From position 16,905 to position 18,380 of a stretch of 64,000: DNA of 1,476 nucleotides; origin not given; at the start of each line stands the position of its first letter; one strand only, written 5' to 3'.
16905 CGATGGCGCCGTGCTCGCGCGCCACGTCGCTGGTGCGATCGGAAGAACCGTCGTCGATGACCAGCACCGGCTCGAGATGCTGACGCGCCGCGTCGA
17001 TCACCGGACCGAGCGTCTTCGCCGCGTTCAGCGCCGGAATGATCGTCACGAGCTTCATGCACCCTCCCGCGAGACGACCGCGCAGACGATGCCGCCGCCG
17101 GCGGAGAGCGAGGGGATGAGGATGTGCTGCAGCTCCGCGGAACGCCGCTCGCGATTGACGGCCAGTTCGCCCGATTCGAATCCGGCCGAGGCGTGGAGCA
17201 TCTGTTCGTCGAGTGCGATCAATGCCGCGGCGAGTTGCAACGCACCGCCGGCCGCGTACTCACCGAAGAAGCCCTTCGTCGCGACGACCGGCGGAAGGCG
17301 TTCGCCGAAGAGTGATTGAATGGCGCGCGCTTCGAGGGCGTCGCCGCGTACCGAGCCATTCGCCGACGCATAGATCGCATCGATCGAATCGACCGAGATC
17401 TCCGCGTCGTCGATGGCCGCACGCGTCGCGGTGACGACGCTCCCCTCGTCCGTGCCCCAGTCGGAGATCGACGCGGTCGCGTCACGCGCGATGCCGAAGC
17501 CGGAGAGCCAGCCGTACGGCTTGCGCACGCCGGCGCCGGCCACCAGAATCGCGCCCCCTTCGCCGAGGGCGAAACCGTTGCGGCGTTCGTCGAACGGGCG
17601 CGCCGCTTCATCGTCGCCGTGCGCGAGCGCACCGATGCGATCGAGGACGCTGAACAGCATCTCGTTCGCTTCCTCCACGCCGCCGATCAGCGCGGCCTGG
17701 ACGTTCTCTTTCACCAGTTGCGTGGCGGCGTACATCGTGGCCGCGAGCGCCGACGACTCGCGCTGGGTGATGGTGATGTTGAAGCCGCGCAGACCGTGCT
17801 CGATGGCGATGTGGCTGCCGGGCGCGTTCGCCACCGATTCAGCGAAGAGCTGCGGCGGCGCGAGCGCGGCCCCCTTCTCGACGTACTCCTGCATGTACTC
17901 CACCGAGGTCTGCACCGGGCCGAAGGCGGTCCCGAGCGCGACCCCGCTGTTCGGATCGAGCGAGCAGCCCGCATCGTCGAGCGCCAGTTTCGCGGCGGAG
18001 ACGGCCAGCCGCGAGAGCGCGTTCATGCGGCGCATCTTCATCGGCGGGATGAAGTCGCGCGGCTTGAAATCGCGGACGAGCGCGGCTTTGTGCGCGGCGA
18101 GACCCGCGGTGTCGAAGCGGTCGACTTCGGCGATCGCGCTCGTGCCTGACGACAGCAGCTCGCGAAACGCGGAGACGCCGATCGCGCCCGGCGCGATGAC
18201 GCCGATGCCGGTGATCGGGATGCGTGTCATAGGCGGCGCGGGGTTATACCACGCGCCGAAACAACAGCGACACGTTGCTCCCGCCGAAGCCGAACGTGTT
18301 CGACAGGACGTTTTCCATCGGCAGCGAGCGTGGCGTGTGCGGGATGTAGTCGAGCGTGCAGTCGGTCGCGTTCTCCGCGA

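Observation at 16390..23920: Type-II-PKS/FAS-like operon with Cys-less KS partner, AMP-ligase, flavin-dependent halogenase, GT2 and ExoD: candidate halogenated aryl-polyene/xanthomonadin-like or glycolipid cluster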

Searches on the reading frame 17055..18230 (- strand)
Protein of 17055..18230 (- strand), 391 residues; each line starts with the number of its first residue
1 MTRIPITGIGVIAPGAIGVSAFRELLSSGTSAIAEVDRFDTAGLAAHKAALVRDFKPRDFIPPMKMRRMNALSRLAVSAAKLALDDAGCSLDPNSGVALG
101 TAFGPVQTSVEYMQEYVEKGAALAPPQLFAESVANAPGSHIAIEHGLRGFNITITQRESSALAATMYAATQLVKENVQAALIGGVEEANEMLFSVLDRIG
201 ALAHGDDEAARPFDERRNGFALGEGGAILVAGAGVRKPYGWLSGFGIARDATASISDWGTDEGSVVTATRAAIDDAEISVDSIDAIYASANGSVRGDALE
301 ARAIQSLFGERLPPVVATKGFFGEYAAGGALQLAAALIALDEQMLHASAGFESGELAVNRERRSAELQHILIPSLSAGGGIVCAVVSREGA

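Call 3: search_protein_families(library=pfam, proteins=[window:17055-18230:-], max_evalue=0.01)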
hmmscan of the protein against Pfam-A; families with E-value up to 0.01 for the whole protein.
window:17055-18230:- (391 aa): 3 families
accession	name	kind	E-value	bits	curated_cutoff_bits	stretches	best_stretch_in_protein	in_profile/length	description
PF00109.32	ketoacyl-synt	-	3.6e-31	109.1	20.8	1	2-230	2-246/252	Beta-ketoacyl synthase, N-terminal domain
PF02801.28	Ketoacyl-synt_C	-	6.4e-13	49.2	20.8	1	239-351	1-118/119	Beta-ketoacyl synthase, C-terminal domain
PF13723.12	Ketoacyl-synt_2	-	3.8e-06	27.1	25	1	57-185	18-138/223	Beta-ketoacyl synthase, N-terminal domain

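Call 4: search_protein_families(library=ncbifam, proteins=[window:17055-18230:-], max_evalue=0.01)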
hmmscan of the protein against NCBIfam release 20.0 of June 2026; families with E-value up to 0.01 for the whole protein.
window:17055-18230:- (391 aa): 18 families
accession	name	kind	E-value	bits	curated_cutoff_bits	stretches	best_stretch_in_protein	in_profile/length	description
TIGR03150.1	fabF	equivalog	7.5e-52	176.4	493.75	1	3-380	2-400/407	beta-ketoacyl-ACP synthase II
NF005589.0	PRK07314.1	subfamily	6.7e-46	156.9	387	1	2-379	4-402/413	beta-ketoacyl-ACP synthase II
NF004970.0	PRK06333.1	subfamily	2.7e-33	115.5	525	1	1-357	3-384/424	beta-ketoacyl-ACP synthase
NF006434.0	PRK08722.1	equivalog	6.1e-33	114.3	759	1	3-345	5-364/414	beta-ketoacyl-ACP synthase II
NF006274.0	PRK08439.1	equivalog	7.8e-33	113.8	621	1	1-348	1-360/406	beta-ketoacyl-ACP synthase II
NF005490.0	PRK07103.1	equivalog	2e-29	102.9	445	1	2-386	4-409/414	polyketide beta-ketoacyl:acyl carrier protein synthase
NF004618.0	PRK05952.1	equivalog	1e-28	100.4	455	1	6-385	6-379/384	beta-ketoacyl-ACP synthase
NF006587.0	PRK09116.1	equivalog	1.8e-27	96.1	470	1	1-345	1-357/408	beta-ketoacyl-ACP synthase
NF005076.0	PRK06501.1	equivalog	2.5e-25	89.2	629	1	5-389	14-423/425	beta-ketoacyl-ACP synthase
NF058662.1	cispenta_AmcF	equivalog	7.1e-25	87.8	325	1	5-350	3-326/369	cispentacin biosynthesis acyltransferase subunit AmcF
NF006618.0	PRK09185.1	subfamily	1.5e-23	83.5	407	1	68-388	70-392/394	beta-ketoacyl-ACP synthase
NF005916.1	PRK07910.1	equivalog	4e-23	82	560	1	61-353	72-377/418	KasA/KasB family beta-ketoacyl-ACP synthase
NF005935.0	PRK07967.1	equivalog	2e-21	76.3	630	1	1-387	1-402/406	beta-ketoacyl-ACP synthase I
NF005084.0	PRK06519.1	equivalog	7.1e-13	48.4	320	2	4-90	8-90/397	beta-ketoacyl-ACP synthase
NF045894.1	PKS_plus_SDR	equivalog_domain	2.4e-09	35.4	1740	1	60-230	77-244/1515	type I polyketide synthase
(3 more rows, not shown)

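Call 9: find_homologous_proteins(query=window:17055-18230:-, max_evalue=1e-10)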
Query window:17055-18230:- (391 aa): 1255 proteins with E <= 1e-10 among 8000 candidates; the best 120 are listed.
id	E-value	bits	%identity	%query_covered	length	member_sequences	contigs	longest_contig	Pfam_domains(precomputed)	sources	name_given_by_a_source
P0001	4.8e-244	827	100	100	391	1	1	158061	PF00109.33,PF13723.13,PF02801.29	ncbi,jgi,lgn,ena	ncbi:MAG TPA: beta-ketoacyl synthase N-terminal-like domain-containing protein [Thermoanaerobaculia 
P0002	2.0e-220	749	91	100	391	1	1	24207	PF00109.33,PF13723.13,PF02801.29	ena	-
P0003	1.5e-211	720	86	100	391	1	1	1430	PF00109.33,PF13723.13,PF02801.29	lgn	-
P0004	7.7e-202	688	82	100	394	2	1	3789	PF00109.33,PF02801.29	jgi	jgi:3-oxoacyl-[acyl-carrier-protein] synthase II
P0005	2.3e-196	670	79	100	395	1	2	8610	PF00109.33,PF02801.29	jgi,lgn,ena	-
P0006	9.5e-196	668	78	100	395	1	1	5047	PF00109.33,PF02801.29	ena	-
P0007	2.7e-195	667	79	100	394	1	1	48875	PF00109.33,PF02801.29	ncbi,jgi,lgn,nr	ncbi:MAG TPA: beta-ketoacyl synthase N-terminal-like domain-containing protein [Thermoanaerobaculia 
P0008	5.1e-195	666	80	100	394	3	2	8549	PF00109.33,PF02801.29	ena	-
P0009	1.3e-194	664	79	99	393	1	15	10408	PF00109.33,PF02801.29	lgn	-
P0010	3.3e-194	663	79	100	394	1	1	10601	PF00109.33,PF02801.29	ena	-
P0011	6.7e-194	662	78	100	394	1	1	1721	PF00109.33,PF02801.29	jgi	jgi:3-oxoacyl-[acyl-carrier-protein] synthase II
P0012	1.1e-193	661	81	100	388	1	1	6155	PF00109.33,PF02801.29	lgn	-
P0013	7.8e-193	659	80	100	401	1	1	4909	PF00109.33,PF02801.29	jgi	jgi:3-oxoacyl-[acyl-carrier-protein] synthase II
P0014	3.5e-192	656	78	99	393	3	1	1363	PF00109.33,PF02801.29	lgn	-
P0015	1.0e-191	655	79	100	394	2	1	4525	PF00109.33,PF02801.29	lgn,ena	-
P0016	1.1e-191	655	79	100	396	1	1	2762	PF00109.33,PF02801.29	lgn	-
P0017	2.1e-191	654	79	100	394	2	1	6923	PF00109.33,PF02801.29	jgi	jgi:3-oxoacyl-[acyl-carrier-protein] synthase II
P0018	2.3e-190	650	81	100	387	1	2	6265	PF00109.33,PF02801.29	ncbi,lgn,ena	-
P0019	4.8e-190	649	77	100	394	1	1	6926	PF00109.33,PF02801.29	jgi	jgi:3-oxoacyl-[acyl-carrier-protein] synthase II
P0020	5.4e-190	649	79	100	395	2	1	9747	PF00109.33,PF02801.29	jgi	jgi:3-oxoacyl-(acyl-carrier-protein) synthase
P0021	7.8e-190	649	79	100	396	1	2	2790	PF00109.33,PF02801.29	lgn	-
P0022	1.8e-189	648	78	99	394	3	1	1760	PF00109.33,PF13723.13,PF02801.29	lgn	-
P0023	1.8e-189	648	77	100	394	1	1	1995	PF00109.33,PF02801.29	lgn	-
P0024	1.9e-189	648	80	100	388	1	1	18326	PF00109.33,PF13723.13,PF02801.29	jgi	jgi:3-oxoacyl-[acyl-carrier-protein] synthase II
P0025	2.8e-189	647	79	100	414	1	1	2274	PF00109.33,PF02801.29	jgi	jgi:3-oxoacyl-(acyl-carrier-protein) synthase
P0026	2.9e-189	647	79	99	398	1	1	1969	PF00109.33,PF02801.29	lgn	-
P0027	3.4e-189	647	78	100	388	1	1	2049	PF00109.33,PF02801.29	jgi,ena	-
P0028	4.2e-189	646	78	100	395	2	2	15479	PF00109.33,PF02801.29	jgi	jgi:3-oxoacyl-(acyl-carrier-protein) synthase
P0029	4.4e-189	646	78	100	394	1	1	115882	PF00109.33,PF02801.29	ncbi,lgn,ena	ncbi:MAG TPA: beta-ketoacyl synthase N-terminal-like domain-containing protein [Thermoanaerobaculia 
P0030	5.1e-189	646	79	99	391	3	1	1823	PF00109.33,PF02801.29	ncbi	-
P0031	5.5e-189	646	78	99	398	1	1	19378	PF00109.33,PF02801.29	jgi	jgi:3-oxoacyl-[acyl-carrier-protein] synthase II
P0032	1.1e-188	645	78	100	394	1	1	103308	PF00109.33,PF02801.29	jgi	jgi:3-oxoacyl-[acyl-carrier-protein] synthase II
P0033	1.4e-188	645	79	100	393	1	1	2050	PF00109.33,PF02801.29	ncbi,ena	ncbi:MAG TPA: beta-ketoacyl synthase N-terminal-like domain-containing protein [Thermoanaerobaculia 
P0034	2.6e-188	644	78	99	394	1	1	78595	PF00109.33,PF02801.29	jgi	jgi:3-oxoacyl-(acyl-carrier-protein) synthase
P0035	4.3e-188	643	80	100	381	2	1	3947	PF00109.33,PF02801.29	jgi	jgi:3-oxoacyl-[acyl-carrier-protein] synthase II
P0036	6.2e-188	643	79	100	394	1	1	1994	PF00109.33,PF02801.29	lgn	-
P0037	1.8e-187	641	78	100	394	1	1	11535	PF00109.33,PF13723.13,PF02801.29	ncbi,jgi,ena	ncbi:MAG TPA: beta-ketoacyl synthase N-terminal-like domain-containing protein [Thermoanaerobaculia 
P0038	2.5e-187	640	78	100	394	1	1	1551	PF00109.33,PF02801.29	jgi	jgi:3-oxoacyl-[acyl-carrier-protein] synthase II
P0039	2.5e-187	640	77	100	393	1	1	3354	PF00109.33,PF02801.29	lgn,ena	-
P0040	3.1e-187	640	77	100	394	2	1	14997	PF00109.33,PF13723.13,PF02801.29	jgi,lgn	jgi:3-oxoacyl-[acyl-carrier-protein] synthase II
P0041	3.4e-187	640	78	100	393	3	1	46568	PF00109.33,PF02801.29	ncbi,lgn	-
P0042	4.7e-187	640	77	100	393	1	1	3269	PF00109.33,PF02801.29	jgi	jgi:3-oxoacyl-[acyl-carrier-protein] synthase II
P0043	1.0e-186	639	76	99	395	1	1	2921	PF00109.33,PF02801.29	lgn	-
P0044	1.1e-186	638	77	99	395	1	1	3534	PF00109.33,PF02801.29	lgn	-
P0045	1.8e-186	638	77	100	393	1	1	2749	PF00109.33,PF02801.29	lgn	-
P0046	2.1e-186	637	78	99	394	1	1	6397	PF00109.33,PF02801.29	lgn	-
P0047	2.5e-186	637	77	100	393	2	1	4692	PF00109.33,PF02801.29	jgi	-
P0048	4.4e-186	636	75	100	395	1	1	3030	PF00109.33,PF02801.29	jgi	jgi:3-oxoacyl-[acyl-carrier-protein] synthase II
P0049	4.9e-186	636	77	100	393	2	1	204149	PF00109.33,PF02801.29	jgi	-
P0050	1.1e-185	635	76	100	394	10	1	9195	PF00109.33,PF02801.29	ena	-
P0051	1.2e-185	635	78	100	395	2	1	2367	PF00109.33,PF02801.29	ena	-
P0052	2.0e-185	634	77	100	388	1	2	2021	PF00109.33,PF02801.29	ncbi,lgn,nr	ncbi:MAG: hypothetical protein M3Q69_22090 [Acidobacteriota bacterium]|nr:hypothetical protein [Acid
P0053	2.3e-185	634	76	100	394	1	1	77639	PF00109.33,PF02801.29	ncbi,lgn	-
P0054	3.7e-185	633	77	99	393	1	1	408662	PF00109.33,PF02801.29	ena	-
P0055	4.1e-185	633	76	100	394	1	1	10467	PF00109.33,PF02801.29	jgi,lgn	jgi:3-oxoacyl-[acyl-carrier-protein] synthase II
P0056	7.4e-185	632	76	99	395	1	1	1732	PF00109.33,PF02801.29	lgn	-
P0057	9.8e-185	632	77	100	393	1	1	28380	PF00109.33,PF02801.29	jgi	jgi:3-oxoacyl-[acyl-carrier-protein] synthase II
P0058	9.9e-185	632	76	100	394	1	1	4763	PF00109.33,PF02801.29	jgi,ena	-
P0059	2.7e-184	631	76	99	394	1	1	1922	PF00109.33,PF02801.29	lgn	-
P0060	3.4e-184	630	76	99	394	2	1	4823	PF00109.33,PF02801.29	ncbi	-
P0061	3.4e-184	630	76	99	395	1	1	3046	PF00109.33,PF02801.29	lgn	-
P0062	3.8e-184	630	77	100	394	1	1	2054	PF00109.33,PF13723.13,PF02801.29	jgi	jgi:3-oxoacyl-[acyl-carrier-protein] synthase II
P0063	5.1e-184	630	78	100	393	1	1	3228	PF00109.33,PF02801.29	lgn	-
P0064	5.1e-184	630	77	99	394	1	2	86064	PF00109.33,PF02801.29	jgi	jgi:3-oxoacyl-[acyl-carrier-protein] synthase II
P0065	1.3e-183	628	77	100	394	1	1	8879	PF00109.33,PF02801.29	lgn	-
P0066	2.1e-183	628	75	100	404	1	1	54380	PF00109.33,PF02801.29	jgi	jgi:3-oxoacyl-[acyl-carrier-protein] synthase II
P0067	2.2e-183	628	76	100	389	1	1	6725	PF00109.33,PF02801.29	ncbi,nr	ncbi:MAG TPA: beta-ketoacyl synthase N-terminal-like domain-containing protein [Thermoanaerobaculia 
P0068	2.2e-183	628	75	99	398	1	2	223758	PF00109.33,PF02801.29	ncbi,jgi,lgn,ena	ncbi:MAG TPA: beta-ketoacyl synthase N-terminal-like domain-containing protein [Thermoanaerobaculia 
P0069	3.5e-183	627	76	100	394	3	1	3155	PF00109.33,PF02801.29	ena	-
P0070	7.4e-183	626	76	100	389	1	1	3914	PF00109.33,PF02801.29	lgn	-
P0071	2.6e-182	624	76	99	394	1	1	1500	PF00109.33,PF02801.29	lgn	-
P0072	4.5e-182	623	77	99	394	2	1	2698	PF00109.33,PF02801.29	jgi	jgi:3-oxoacyl-[acyl-carrier-protein] synthase II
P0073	4.7e-182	623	77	98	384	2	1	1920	PF00109.33,PF02801.29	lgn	-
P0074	7.1e-182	623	76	100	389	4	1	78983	PF00109.33,PF02801.29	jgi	jgi:3-oxoacyl-(acyl-carrier-protein) synthase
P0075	1.1e-181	622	78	100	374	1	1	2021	PF00109.33,PF13723.13,PF02801.29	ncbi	ncbi:MAG: beta-ketoacyl-[acyl-carrier-protein] synthase family protein [Thermoanaerobaculia bacteriu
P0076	1.2e-181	622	76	99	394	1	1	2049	PF00109.33,PF02801.29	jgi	jgi:3-oxoacyl-[acyl-carrier-protein] synthase II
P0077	1.3e-181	622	75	100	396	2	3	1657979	PF00109.33,PF02801.29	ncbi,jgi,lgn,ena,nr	ncbi:MAG: hypothetical protein JO197_15040 [Acidobacteria bacterium]|nr:hypothetical protein [Acidob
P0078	2.5e-181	621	75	100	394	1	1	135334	PF00109.33,PF02801.29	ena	-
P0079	6.1e-181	619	75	100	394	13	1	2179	PF00109.33,PF02801.29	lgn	-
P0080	9.2e-181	619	76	100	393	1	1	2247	PF00109.33,PF02801.29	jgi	jgi:3-oxoacyl-[acyl-carrier-protein] synthase II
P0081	1.1e-180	619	74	99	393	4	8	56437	PF00109.33,PF13723.13,PF02801.29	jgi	jgi:3-oxoacyl-(acyl-carrier-protein) synthase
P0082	1.2e-180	619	77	99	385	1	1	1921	PF00109.33,PF02801.29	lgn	-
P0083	2.6e-180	617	74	99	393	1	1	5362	PF00109.33,PF02801.29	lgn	-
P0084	1.5e-179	615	76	99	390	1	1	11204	PF00109.33,PF02801.29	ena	-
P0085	5.8e-179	613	73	100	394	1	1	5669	PF00109.33,PF13723.13,PF02801.29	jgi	jgi:3-oxoacyl-[acyl-carrier-protein] synthase II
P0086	1.1e-178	612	74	99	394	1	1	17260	PF00109.33,PF02801.29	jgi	jgi:3-oxoacyl-[acyl-carrier-protein] synthase II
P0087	1.5e-178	612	76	99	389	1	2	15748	PF00109.33,PF02801.29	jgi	jgi:3-oxoacyl-(acyl-carrier-protein) synthase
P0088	1.9e-178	611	74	99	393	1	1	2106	PF00109.33,PF02801.29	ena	-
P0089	4.1e-178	610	75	99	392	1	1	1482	PF00109.33,PF02801.29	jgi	jgi:3-oxoacyl-[acyl-carrier-protein] synthase II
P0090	5.2e-178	610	74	100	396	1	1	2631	PF00109.33,PF02801.29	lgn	-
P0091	1.1e-177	609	74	100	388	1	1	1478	PF00109.33,PF02801.29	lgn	-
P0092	5.4e-177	607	74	99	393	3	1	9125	PF00109.33,PF02801.29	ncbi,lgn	ncbi:MAG TPA: beta-ketoacyl synthase N-terminal-like domain-containing protein [Thermoanaerobaculia 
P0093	7.0e-177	606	72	99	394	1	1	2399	PF00109.33,PF02801.29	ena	-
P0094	1.4e-176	605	72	99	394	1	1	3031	PF00109.33,PF13723.13,PF02801.29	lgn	-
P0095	2.1e-176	605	73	99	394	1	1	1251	PF00109.33,PF02801.29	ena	-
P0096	1.0e-174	599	79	93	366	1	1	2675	PF00109.33,PF13723.13,PF02801.29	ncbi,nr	ncbi:MAG TPA: beta-ketoacyl synthase N-terminal-like domain-containing protein, partial [Thermoanaer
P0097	1.9e-174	598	72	100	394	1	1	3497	PF00109.33,PF02801.29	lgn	-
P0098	3.0e-174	597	73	99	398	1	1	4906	PF00109.33,PF02801.29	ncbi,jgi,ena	ncbi:MAG TPA: beta-ketoacyl synthase N-terminal-like domain-containing protein [Thermoanaerobaculia 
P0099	1.6e-173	595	72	100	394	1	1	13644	PF00109.33,PF02801.29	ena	-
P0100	1.7e-173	595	73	100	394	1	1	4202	PF00109.33,PF02801.29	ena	-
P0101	2.2e-173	595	73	100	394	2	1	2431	PF00109.33,PF02801.29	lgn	-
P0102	2.9e-173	594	72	99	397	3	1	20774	PF00109.33,PF13723.13,PF02801.29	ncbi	ncbi:MAG: beta-ketoacyl synthase N-terminal-like domain-containing protein [Thermoanaerobaculia bact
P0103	3.8e-173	594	73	99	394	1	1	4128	PF00109.33,PF13723.13,PF02801.29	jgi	jgi:3-oxoacyl-(acyl-carrier-protein) synthase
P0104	7.9e-173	593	72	99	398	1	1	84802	PF00109.33,PF00108.30,PF02801.29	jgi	jgi:3-oxoacyl-[acyl-carrier-protein] synthase II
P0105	1.2e-172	592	72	99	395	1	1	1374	PF00109.33,PF02801.29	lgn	-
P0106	1.8e-172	592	73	99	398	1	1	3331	PF00109.33,PF02801.29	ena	-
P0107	4.3e-172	590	71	99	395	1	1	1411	PF00109.33,PF02801.29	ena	-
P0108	8.1e-172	589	73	99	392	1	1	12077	PF00109.33,PF02801.29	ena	-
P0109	2.8e-171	588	71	99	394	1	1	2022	PF00109.33,PF02801.29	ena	-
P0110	5.7e-171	587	73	99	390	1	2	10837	PF00109.33,PF00108.30,PF02801.29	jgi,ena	-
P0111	6.7e-171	586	74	100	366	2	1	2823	PF00109.33,PF02801.29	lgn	-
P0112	1.4e-170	585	72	99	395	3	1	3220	PF00109.33,PF02801.29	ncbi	-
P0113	3.0e-170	584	71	100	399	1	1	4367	PF00109.33,PF02801.29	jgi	jgi:3-oxoacyl-[acyl-carrier-protein] synthase II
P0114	1.1e-169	582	71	100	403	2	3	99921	PF00109.33,PF13723.13,PF02801.29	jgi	jgi:3-oxoacyl-[acyl-carrier-protein] synthase II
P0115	1.3e-169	582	71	99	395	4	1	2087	PF00109.33,PF02801.29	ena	-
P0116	2.3e-169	581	70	99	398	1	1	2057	PF00109.33,PF02801.29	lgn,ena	-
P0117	3.9e-169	581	69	100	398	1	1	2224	PF00109.33,PF02801.29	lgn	-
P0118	5.0e-169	580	67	100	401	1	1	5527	PF00109.33,PF02801.29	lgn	-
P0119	5.5e-169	580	73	100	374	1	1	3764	PF00109.33,PF02801.29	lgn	-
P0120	5.7e-169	580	72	99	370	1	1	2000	PF00109.33,PF02801.29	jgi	jgi:3-oxoacyl-(acyl-carrier-protein) synthase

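Call 11: find_encoding_contigs(protein=P0077, flank=10000, max_places=2)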
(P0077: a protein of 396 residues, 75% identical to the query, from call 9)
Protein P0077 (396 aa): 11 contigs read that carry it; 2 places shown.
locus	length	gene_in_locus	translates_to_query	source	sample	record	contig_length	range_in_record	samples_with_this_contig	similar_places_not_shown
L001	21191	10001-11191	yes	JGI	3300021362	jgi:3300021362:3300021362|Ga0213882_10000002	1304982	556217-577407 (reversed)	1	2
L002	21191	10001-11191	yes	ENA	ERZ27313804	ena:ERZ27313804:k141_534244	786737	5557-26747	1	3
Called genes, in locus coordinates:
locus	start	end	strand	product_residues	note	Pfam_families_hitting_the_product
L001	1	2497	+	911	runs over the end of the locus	PF07517:SecA_DEAD, PF01043:SecA_PP_bind, PF21090:P-loop_SecA, PF07516:SecA_SW, PF02810:SEC-C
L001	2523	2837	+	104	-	PF01909:NTP_transf_2, PF18765:Polbeta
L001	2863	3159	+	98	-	PF01934:HepT-like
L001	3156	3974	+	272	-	PF03446:NAD_binding_2 (weak), PF03807:F420_oxidored, PF14748:P5CR_dimer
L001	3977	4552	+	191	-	PF12867:DinB_2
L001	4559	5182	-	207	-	PF09335:VTT_dom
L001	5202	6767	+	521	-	PF04820:Trp_halogenase (weak)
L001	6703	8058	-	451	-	PF00501:AMP-binding, PF13193:AMP-binding_C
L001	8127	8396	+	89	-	PF00550:PP-binding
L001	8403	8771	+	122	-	-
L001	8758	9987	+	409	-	PF00109:ketoacyl-synt, PF02801:Ketoacyl-synt_C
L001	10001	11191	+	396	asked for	PF00109:ketoacyl-synt, PF02801:Ketoacyl-synt_C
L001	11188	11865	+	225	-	PF00535:Glycos_transf_2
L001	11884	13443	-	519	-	PF01979:Amidohydro_1, PF07969:Amidohydro_3 (weak), PF07719:TPR_2 (weak)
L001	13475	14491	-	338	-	PF05569:Peptidase_M56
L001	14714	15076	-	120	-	PF03965:Penicillinase_R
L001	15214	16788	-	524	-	PF04389:Peptidase_M28, PF01546:Peptidase_M20, PF04389:Peptidase_M28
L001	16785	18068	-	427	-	PF01656:CbiA, PF10609:ParA, PF13614:AAA_31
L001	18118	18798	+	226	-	PF00027:cNMP_binding, PF13545:HTH_Crp_2, PF00325:Crp (weak)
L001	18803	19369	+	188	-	PF01066:CDP-OH_P_transf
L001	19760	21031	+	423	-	PF05697:Trigger_N, PF05698:Trigger_C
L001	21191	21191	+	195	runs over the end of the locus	PF00574:CLP_protease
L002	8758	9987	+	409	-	PF00109:ketoacyl-synt, PF02801:Ketoacyl-synt_C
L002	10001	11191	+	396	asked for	PF00109:ketoacyl-synt, PF02801:Ketoacyl-synt_C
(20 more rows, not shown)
